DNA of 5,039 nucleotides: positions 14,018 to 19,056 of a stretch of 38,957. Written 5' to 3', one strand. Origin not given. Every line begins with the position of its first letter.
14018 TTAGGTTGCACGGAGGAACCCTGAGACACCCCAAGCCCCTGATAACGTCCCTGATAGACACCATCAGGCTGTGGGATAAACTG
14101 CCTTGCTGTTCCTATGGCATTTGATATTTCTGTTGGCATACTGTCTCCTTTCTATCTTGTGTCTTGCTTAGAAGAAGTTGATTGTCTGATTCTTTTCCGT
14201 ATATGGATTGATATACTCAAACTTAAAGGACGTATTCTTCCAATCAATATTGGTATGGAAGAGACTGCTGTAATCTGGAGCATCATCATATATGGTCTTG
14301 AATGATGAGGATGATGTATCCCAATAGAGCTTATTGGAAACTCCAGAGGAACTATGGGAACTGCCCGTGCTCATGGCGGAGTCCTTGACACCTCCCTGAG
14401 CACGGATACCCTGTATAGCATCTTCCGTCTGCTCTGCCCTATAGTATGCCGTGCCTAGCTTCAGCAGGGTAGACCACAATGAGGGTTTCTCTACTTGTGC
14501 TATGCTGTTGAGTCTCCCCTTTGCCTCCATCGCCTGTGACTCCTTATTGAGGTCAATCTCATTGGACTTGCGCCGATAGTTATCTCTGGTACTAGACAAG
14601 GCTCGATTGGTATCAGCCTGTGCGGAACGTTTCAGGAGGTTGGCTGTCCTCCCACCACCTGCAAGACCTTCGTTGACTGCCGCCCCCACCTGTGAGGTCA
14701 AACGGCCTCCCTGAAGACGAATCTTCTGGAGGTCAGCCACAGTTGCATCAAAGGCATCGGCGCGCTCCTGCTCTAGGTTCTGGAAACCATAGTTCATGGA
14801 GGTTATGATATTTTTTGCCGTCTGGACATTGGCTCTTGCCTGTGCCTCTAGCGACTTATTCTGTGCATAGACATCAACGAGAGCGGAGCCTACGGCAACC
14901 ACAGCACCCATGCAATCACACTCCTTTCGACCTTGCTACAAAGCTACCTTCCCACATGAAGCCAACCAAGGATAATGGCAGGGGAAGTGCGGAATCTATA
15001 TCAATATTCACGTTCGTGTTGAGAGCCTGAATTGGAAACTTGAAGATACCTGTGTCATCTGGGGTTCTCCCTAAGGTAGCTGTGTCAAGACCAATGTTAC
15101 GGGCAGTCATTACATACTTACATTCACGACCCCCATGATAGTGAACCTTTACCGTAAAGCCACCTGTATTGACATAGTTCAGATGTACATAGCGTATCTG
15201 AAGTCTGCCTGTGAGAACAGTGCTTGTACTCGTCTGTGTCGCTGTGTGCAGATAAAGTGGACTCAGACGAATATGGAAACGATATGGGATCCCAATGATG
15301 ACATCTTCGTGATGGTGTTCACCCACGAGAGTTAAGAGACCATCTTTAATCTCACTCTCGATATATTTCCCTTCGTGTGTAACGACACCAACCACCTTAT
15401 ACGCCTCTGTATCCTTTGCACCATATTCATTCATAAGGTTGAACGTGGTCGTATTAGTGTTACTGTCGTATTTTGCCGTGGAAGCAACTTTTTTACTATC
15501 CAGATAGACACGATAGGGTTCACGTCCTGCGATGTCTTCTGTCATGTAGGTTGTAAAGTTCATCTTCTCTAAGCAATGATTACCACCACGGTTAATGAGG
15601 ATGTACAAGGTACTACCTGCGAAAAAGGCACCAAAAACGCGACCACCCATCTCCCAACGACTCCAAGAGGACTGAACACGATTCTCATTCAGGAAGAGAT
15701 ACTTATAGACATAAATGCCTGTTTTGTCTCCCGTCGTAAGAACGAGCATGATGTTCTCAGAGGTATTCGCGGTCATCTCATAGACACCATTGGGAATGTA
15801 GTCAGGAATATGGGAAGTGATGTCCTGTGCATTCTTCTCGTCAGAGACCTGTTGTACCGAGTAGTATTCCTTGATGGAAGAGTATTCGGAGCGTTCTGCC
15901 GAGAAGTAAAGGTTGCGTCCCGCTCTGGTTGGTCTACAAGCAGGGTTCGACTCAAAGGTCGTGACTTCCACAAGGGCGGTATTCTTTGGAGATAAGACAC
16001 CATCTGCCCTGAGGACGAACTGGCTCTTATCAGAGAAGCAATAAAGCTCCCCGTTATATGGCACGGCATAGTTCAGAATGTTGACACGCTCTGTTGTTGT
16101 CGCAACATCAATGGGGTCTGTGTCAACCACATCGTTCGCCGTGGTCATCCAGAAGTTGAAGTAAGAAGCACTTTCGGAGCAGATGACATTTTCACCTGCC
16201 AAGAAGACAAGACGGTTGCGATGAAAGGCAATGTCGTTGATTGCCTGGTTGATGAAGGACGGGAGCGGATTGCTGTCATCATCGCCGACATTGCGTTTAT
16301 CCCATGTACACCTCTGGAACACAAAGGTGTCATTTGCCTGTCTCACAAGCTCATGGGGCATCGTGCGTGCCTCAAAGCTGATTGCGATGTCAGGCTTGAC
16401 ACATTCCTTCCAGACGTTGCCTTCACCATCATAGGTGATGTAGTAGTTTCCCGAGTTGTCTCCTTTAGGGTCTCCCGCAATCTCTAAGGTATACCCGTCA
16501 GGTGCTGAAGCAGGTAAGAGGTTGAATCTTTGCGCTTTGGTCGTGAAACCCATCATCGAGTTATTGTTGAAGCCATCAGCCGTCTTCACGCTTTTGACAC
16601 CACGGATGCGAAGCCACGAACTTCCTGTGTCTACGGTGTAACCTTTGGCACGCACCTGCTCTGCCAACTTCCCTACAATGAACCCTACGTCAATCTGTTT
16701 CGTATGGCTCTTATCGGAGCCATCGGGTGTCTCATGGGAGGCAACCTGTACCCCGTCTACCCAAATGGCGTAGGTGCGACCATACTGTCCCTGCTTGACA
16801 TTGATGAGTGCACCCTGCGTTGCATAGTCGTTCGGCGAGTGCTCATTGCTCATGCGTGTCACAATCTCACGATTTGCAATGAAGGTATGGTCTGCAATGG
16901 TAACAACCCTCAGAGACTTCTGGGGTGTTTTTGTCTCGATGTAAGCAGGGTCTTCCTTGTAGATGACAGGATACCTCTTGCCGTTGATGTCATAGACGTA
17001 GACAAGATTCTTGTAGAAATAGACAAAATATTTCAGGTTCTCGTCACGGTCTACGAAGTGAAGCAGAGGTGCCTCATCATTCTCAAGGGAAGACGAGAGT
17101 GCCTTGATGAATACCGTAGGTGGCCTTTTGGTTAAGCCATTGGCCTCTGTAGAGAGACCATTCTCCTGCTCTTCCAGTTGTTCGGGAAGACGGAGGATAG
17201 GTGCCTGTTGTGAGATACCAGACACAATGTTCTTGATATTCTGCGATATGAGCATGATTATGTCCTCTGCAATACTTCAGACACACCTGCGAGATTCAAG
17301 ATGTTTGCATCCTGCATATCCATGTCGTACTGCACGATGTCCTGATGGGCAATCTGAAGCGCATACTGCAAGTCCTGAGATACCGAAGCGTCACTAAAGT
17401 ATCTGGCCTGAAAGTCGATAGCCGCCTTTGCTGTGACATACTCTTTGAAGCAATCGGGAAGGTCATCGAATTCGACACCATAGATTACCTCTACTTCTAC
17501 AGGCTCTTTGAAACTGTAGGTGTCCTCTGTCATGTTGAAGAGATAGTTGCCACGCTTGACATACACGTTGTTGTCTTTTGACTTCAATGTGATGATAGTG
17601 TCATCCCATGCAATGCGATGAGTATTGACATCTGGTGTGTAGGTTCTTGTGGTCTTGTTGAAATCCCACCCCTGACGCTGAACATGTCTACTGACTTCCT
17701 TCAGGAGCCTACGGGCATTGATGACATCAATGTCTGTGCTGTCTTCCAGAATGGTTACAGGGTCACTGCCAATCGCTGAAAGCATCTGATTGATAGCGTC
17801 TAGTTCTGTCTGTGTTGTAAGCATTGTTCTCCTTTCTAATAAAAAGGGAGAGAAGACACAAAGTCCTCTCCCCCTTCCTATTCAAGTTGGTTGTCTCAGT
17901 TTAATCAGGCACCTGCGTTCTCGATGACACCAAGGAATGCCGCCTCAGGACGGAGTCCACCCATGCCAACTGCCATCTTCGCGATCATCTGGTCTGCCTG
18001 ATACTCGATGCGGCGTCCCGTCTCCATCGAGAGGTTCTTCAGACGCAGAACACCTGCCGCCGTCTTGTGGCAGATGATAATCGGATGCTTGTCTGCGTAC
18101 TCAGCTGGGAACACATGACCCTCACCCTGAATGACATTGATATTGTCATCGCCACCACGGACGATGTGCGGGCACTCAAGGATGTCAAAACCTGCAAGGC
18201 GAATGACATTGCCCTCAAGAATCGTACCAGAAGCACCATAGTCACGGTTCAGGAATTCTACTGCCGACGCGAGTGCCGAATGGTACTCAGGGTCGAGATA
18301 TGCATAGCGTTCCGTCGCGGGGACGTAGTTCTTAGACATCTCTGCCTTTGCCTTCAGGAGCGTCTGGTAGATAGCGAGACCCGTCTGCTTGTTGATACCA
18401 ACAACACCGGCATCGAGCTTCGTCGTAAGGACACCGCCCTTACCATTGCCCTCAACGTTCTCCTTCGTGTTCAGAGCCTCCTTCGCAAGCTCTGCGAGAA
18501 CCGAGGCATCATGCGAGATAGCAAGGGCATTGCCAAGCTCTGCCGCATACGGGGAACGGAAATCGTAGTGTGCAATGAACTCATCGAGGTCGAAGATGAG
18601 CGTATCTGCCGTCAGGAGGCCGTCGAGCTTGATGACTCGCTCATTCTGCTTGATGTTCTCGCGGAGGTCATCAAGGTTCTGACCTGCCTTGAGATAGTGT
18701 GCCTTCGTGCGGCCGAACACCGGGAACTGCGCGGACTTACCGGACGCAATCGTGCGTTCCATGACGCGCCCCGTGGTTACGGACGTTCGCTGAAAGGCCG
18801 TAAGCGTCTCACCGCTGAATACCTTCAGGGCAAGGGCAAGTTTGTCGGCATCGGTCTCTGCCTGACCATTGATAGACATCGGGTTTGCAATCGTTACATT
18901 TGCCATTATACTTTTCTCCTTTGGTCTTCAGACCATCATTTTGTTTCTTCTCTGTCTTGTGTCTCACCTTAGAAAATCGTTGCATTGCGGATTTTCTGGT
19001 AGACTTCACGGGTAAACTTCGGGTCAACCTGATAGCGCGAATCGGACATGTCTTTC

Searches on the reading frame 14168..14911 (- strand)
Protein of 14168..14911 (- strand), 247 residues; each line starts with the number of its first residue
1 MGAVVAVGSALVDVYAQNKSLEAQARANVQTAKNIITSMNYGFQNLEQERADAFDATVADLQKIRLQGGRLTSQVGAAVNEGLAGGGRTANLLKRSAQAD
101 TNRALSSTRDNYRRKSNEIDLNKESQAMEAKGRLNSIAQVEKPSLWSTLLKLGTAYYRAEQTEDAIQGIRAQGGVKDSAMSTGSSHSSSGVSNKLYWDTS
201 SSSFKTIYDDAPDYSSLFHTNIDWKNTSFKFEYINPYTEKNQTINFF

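Call 8: search_protein_families(library=pfam, proteins=[window:14168-14911:-], max_evalue=0.01)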
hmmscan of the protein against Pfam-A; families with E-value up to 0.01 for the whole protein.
window:14168-14911:- (247 aa): 1 family
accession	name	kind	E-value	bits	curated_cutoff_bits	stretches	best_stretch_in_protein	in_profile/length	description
PF24072.1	T7_gp14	-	3.5e-20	73.1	27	1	2-180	8-176/187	T7 virus internal virion protein gp14 family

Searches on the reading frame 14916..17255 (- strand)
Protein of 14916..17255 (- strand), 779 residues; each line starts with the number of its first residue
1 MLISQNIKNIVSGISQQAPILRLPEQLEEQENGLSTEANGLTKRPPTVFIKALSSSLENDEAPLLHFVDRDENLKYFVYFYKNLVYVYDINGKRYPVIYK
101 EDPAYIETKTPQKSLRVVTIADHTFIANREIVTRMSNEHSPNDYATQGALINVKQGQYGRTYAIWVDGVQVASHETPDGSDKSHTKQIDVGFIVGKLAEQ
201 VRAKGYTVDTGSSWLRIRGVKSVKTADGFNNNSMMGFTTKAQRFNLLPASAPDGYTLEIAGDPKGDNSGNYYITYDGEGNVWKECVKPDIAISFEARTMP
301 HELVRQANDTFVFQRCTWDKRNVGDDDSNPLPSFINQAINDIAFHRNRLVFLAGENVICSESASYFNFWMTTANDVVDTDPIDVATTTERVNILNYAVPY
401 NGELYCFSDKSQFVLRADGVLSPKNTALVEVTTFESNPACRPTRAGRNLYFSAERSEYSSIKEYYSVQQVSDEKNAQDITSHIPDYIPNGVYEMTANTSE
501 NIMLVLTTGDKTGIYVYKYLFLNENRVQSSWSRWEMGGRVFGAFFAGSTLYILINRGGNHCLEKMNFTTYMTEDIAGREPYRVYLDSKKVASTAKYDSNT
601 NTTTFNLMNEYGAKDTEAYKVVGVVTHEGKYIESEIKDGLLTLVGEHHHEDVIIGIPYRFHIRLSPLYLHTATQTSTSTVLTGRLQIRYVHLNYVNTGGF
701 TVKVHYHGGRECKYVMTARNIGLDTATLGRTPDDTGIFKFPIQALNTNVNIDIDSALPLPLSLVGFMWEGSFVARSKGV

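Call 8: search_protein_families(library=pfam, proteins=[window:14916-17255:-], max_evalue=0.01)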
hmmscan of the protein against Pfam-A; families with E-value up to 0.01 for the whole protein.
window:14916-17255:- (779 aa): 2 families
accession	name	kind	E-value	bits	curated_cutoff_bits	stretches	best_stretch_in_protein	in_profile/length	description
PF25675.1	Phage_nozzle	-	5.3e-271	901.8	27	1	2-778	3-793/794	Bacteriophage nozzle protein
PF08630.15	Dfp1_Him1_M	-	0.0096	16.4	25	0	69-101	18-52/80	Dfp1/Him1, central region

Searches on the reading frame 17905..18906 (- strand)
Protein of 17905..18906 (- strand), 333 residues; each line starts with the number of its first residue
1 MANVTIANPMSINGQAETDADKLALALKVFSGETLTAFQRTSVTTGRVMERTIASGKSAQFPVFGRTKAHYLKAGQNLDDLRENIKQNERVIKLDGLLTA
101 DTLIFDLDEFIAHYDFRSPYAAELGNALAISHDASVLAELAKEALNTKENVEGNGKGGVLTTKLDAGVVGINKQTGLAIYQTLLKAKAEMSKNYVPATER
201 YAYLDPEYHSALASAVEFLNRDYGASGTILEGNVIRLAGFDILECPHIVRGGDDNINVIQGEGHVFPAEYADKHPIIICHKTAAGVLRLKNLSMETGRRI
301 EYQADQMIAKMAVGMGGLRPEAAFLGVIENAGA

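Call 8: search_protein_families(library=pfam, proteins=[window:17905-18906:-], max_evalue=0.01)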
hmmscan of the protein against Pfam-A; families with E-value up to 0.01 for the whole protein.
window:17905-18906:- (333 aa): 2 families
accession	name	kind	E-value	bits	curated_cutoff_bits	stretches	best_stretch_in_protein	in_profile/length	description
PF21703.3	Gp10A-like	-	3.7e-53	181.4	27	1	60-323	1-275/279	Major capsid protein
PF19821.5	Phage_capsid_2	-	3.9e-09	36.6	25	1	47-312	27-275/293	Phage capsid protein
